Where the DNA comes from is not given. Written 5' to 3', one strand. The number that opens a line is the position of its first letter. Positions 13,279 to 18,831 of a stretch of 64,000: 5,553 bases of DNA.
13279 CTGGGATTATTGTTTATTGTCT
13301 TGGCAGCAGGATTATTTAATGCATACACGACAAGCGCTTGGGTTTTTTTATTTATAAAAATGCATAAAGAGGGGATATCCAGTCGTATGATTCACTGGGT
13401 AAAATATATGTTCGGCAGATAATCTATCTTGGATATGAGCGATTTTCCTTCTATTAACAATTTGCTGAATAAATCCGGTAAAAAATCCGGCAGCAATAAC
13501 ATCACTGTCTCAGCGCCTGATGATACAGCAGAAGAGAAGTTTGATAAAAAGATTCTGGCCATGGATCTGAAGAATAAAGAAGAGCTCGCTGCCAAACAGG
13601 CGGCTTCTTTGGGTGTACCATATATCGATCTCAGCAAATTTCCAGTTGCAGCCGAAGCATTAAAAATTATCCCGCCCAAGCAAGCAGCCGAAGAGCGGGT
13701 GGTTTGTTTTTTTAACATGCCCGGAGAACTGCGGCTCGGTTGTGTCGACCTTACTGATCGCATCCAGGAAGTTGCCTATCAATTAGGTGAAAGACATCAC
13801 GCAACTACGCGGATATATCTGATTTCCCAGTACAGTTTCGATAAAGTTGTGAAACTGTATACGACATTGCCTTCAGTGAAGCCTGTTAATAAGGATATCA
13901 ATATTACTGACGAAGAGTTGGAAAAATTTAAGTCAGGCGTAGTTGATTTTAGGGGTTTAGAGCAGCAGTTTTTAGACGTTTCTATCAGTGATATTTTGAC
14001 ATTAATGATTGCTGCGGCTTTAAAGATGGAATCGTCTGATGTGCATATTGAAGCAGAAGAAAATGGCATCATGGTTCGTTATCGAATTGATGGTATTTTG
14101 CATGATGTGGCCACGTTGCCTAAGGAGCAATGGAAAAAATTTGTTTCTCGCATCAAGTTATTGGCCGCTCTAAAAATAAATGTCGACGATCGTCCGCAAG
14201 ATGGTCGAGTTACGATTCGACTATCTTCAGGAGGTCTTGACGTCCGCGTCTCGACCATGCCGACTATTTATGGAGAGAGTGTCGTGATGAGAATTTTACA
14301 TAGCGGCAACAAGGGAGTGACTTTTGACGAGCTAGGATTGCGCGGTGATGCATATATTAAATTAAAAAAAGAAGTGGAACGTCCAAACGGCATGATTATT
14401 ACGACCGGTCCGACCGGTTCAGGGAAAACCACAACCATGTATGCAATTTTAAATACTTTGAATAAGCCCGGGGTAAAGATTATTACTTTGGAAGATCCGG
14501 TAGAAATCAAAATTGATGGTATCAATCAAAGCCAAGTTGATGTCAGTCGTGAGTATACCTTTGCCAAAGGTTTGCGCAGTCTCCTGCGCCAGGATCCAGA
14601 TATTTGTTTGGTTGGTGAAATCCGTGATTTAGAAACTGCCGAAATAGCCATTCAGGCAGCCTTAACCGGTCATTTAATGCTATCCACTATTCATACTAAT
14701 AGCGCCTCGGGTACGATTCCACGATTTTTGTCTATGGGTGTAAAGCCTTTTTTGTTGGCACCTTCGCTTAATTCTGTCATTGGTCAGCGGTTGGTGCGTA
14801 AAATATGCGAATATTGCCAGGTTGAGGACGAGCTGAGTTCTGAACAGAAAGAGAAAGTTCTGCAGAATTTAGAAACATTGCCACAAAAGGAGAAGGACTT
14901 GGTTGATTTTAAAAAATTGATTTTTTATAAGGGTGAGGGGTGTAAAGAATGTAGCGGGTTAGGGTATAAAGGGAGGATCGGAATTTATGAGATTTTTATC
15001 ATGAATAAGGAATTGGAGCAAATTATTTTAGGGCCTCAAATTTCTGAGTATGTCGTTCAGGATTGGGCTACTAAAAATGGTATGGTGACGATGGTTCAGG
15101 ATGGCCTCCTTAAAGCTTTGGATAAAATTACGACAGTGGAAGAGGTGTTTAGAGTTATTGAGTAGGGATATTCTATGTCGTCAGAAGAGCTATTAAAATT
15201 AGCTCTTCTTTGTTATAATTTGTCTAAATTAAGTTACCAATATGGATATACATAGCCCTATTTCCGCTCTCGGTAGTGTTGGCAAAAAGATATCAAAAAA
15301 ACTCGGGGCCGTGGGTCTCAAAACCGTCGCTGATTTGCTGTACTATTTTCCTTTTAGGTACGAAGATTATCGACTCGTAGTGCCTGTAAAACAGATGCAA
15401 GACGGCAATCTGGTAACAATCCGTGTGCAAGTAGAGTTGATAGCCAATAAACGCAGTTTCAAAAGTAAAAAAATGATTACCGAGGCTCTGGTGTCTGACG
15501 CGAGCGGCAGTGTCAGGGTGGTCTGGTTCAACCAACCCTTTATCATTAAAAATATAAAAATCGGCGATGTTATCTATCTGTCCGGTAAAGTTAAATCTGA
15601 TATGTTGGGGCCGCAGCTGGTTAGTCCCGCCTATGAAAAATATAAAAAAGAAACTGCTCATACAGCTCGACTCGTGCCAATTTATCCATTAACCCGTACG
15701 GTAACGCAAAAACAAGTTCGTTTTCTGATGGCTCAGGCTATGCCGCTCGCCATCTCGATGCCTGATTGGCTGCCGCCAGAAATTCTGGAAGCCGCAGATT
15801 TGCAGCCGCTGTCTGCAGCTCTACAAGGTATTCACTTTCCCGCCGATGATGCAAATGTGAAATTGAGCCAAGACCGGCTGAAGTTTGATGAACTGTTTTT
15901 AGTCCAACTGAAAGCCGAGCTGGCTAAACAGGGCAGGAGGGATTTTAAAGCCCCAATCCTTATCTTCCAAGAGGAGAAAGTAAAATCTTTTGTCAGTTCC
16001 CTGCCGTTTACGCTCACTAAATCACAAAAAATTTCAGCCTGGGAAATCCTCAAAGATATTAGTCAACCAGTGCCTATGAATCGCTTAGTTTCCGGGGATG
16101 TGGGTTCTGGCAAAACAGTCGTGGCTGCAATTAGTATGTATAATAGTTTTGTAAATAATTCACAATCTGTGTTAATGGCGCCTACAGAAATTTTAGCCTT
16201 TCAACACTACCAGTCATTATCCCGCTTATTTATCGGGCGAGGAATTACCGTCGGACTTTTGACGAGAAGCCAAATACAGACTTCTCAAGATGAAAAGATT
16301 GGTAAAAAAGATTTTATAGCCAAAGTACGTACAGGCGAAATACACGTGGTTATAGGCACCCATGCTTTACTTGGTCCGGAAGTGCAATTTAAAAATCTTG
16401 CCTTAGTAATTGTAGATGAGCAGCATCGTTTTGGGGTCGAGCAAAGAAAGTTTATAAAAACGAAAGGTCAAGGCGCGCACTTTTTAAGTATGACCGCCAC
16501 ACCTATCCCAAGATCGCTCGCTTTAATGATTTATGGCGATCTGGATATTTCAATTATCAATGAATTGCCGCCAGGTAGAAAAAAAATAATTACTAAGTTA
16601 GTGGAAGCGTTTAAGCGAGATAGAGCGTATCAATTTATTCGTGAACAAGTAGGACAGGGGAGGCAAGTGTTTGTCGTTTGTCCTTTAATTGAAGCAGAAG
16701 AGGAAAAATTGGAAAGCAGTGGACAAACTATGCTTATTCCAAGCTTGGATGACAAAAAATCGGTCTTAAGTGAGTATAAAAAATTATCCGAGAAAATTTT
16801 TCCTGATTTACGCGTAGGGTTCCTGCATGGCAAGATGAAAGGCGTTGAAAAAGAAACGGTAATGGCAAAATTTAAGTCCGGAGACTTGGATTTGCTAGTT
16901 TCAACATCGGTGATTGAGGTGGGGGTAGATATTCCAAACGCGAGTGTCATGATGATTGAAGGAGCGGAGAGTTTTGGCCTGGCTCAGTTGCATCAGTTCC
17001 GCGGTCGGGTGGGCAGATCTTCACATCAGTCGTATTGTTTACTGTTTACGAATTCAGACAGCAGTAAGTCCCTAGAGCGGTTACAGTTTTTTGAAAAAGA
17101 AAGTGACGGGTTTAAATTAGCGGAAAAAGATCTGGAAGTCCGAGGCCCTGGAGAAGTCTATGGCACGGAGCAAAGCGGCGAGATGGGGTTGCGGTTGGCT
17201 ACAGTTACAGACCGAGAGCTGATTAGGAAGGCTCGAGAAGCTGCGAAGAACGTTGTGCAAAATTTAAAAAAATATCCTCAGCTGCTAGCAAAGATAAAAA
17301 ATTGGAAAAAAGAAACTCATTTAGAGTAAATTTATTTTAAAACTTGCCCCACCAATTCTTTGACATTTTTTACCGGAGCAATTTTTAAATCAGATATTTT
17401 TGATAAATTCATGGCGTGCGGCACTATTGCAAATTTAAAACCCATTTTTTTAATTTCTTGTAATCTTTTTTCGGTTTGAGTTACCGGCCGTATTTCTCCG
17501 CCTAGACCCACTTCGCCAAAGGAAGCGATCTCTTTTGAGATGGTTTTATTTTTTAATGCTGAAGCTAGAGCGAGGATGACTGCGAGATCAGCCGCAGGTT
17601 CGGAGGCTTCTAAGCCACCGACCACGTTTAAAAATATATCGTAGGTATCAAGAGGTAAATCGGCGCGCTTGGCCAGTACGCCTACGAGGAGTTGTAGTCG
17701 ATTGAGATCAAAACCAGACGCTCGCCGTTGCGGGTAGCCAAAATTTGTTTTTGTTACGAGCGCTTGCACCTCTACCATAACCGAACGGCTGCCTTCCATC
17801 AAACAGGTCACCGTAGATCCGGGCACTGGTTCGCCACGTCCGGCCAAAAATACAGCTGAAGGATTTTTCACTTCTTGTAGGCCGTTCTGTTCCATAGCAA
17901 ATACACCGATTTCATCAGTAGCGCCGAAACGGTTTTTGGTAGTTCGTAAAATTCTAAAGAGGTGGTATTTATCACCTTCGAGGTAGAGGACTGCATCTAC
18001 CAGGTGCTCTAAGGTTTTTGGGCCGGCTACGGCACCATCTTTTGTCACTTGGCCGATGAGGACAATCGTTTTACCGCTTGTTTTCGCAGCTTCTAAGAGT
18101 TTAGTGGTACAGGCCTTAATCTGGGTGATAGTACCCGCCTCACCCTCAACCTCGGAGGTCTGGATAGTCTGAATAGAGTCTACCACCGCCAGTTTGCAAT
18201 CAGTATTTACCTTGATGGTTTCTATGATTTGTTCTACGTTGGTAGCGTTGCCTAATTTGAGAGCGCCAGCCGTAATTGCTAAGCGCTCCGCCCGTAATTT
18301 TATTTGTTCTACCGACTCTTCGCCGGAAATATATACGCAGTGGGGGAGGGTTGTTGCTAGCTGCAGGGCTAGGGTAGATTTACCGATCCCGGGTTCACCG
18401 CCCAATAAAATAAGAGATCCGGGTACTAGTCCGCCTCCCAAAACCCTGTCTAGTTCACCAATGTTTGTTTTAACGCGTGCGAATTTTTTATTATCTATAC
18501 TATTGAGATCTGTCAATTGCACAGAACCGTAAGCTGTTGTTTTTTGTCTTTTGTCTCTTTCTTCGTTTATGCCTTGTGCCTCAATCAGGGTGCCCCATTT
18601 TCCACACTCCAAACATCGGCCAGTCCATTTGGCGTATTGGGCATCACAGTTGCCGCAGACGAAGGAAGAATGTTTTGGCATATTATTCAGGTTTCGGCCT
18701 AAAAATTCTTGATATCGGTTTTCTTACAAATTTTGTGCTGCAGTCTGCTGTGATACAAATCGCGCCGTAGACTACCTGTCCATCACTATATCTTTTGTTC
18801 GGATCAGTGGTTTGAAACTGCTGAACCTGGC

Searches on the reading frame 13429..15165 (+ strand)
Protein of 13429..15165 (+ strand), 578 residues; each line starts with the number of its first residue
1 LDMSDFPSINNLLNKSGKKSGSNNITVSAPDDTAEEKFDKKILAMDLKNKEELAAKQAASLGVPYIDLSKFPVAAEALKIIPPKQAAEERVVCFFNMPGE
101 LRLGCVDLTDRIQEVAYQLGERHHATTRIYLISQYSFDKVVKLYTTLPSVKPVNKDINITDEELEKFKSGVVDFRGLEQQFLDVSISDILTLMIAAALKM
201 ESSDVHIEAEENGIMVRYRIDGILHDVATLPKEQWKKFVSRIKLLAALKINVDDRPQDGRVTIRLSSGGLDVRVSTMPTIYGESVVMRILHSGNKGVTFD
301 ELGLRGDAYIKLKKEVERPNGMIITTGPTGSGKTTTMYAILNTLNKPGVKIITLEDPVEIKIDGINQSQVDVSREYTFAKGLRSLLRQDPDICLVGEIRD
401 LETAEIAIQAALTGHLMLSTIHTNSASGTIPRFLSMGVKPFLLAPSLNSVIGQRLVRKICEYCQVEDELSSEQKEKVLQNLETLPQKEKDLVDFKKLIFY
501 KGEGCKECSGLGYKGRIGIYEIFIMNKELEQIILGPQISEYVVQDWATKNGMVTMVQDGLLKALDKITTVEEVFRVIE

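Call 41: search_protein_families(library=pfam, proteins=[window:13429-15165:+], max_evalue=0.00001)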
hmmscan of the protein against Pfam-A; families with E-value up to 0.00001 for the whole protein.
window:13429-15165:+ (578 aa): 1 family
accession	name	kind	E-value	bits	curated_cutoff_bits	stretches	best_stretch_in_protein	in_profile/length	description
PF00437.27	T2SSE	-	1.2e-116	389.9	24.9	1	185-575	7-370/370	Type II/IV secretion system protein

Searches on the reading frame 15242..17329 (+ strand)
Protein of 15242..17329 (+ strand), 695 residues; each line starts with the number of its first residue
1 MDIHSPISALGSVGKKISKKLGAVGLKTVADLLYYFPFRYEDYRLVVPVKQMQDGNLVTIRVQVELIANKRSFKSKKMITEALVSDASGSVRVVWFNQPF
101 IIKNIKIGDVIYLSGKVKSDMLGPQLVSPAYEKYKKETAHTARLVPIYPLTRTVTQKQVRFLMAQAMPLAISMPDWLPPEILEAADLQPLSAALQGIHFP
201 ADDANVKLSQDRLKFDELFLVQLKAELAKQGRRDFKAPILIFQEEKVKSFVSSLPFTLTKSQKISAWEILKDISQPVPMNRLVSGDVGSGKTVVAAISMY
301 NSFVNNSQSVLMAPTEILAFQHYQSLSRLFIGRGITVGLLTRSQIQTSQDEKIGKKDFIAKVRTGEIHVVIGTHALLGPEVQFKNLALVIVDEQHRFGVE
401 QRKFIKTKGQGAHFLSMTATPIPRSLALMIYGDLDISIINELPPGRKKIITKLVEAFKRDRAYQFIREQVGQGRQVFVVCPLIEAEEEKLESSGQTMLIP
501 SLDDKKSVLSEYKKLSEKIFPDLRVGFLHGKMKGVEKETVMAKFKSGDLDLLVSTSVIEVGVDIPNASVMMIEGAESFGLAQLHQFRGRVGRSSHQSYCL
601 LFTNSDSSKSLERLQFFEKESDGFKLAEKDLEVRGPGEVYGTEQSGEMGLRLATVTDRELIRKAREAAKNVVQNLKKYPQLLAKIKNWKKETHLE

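Call 41: search_protein_families(library=pfam, proteins=[window:15242-17329:+], max_evalue=0.00001)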
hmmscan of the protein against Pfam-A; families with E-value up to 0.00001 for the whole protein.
window:15242-17329:+ (695 aa): 6 families
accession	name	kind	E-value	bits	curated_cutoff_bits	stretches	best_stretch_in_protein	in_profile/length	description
PF17191.10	RecG_wedge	-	1.2e-28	100.2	23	1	11-167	6-159/162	RecG wedge domain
PF00270.35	DEAD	-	5e-21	75.6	26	1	279-425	15-163/167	DEAD/DEAH box helicase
PF00271.37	Helicase_C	-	1.2e-18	67.8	23.5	1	509-593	21-109/110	Helicase conserved C-terminal domain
PF04851.21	ResIII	-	1.6e-09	38.3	22.5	1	262-421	8-162/164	Type III restriction enzyme, res subunit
PF19833.4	RecG_dom3_C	-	2.9e-09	37.3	26.8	1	621-675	2-58/87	ATP-dependent DNA helicase RecG, domain 3, C-terminal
PF01336.31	tRNA_anti-codon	-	8.4e-08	32.5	27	1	67-129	10-70/75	OB-fold nucleic acid binding domain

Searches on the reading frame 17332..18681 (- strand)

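Call 42: search_protein_families(library=pfam, proteins=[window:17332-18681:-], max_evalue=0.00001)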
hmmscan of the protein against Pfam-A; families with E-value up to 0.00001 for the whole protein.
window:17332-18681:- (449 aa): 7 families
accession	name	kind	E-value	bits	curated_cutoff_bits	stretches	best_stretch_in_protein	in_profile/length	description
PF06745.19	ATPase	-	4e-15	56.3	26.6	1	70-135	1-71/231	KaiC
PF13481.12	AAA_25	-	1.1e-10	41.9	27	1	66-217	11-195/195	AAA domain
PF03796.21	DnaB_C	-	7.3e-09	35.8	27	1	70-146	2-84/255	DnaB-like helicase C terminal domain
PF18073.7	Zn_ribbon_LapB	-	2.5e-07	30.7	25.7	1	7-34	1-28/28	Rubredoxin metal binding domain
PF13541.12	ChlI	-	3.9e-07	30.4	27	1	357-423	54-120/121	Subunit ChlI of Mg-chelatase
PF13479.12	AAA_24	-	4.8e-07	30.3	27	1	91-213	5-131/195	AAA domain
PF05362.19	Lon_C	-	2.4e-06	27.7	21.1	1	357-444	105-199/205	Lon protease (S16) C-terminal proteolytic domain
